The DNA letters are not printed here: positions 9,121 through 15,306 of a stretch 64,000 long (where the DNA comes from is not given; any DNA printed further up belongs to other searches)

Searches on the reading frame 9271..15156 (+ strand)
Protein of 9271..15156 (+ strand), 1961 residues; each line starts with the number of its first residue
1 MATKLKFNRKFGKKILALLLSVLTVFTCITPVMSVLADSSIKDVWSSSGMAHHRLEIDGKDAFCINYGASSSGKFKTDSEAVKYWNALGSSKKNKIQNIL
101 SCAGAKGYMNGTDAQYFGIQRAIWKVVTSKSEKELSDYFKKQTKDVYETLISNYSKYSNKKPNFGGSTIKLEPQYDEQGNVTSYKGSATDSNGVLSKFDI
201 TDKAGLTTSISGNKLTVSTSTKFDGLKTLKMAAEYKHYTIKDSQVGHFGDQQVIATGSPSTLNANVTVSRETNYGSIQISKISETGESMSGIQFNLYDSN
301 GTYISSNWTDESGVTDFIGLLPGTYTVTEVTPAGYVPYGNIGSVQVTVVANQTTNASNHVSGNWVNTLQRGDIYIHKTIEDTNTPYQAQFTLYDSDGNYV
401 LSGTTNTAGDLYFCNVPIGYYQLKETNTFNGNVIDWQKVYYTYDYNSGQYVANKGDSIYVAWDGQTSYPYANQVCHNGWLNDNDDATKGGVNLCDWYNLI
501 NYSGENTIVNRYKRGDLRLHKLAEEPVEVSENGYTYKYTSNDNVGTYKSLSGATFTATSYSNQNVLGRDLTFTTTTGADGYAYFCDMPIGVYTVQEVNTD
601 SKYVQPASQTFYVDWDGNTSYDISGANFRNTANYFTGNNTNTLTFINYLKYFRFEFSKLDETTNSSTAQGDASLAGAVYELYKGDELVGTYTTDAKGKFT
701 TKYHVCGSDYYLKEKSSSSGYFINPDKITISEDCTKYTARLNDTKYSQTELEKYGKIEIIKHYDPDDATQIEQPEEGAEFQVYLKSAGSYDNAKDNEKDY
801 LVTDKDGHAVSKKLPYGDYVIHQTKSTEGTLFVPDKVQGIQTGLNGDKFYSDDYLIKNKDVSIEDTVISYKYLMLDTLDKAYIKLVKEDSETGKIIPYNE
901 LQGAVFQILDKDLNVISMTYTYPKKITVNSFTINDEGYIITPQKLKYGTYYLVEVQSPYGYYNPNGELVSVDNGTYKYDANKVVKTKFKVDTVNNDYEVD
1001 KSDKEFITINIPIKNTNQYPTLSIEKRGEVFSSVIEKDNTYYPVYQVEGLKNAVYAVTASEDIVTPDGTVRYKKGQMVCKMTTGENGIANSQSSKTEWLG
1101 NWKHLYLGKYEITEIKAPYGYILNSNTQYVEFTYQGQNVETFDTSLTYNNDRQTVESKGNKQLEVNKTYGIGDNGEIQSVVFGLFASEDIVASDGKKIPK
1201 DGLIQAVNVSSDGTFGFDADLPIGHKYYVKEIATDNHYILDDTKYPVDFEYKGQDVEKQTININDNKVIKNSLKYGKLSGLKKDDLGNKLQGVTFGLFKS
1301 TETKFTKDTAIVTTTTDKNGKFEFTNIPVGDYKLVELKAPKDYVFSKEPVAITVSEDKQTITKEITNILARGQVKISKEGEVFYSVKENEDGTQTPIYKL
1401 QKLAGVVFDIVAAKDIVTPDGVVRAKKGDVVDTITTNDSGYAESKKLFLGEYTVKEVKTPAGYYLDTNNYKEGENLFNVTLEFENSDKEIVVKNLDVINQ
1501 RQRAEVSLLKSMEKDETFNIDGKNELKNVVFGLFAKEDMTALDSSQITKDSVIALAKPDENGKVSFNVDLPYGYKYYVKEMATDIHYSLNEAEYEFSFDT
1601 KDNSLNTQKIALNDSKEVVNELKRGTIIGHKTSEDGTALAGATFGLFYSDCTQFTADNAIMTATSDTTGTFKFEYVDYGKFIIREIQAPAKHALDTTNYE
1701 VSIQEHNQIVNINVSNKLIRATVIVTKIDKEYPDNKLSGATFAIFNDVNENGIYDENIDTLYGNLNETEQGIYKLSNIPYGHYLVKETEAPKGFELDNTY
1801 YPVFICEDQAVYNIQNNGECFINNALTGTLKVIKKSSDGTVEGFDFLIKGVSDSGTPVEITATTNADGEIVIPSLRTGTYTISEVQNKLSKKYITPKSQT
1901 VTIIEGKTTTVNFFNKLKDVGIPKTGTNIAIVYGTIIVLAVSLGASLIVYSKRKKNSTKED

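Call 9: search_protein_families(library=pfam, proteins=[window:9271-15156:+], max_evalue=0.001)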
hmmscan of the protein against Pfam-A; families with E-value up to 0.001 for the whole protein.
window:9271-15156:+ (1961 aa): 7 families
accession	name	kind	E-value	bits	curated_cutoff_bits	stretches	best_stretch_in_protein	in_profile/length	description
PF17802.7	SpaA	-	2.6e-148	483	23.1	14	1277-1367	2-89/91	Prealbumin-like fold domain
PF17210.9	SdrD_B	-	3.8e-17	62.9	29.7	2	1291-1351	25-78/112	SdrD B-like domain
PF13620.12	CarboxypepD_reg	-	4.3e-15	56.3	32.3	0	1309-1335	27-53/82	Carboxypeptidase regulatory-like domain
PF11974.14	bMG3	-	3e-07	30.8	34.9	0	284-320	23-59/103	Bacterial alpha-2-macroglobulin MG3 domain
PF23193.1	NOMO_3rd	-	1.7e-06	28.5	27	0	1307-1352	55-95/120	NOMO third transthyretin-like domain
PF08341.16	TED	-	2.6e-06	28.2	22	1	62-155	2-101/102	Thioester domain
PF09430.16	EMC7_beta-sandw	-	0.00036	21.2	26.6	0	1311-1376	20-80/122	ER membrane protein complex subunit 7, beta-sandwich domain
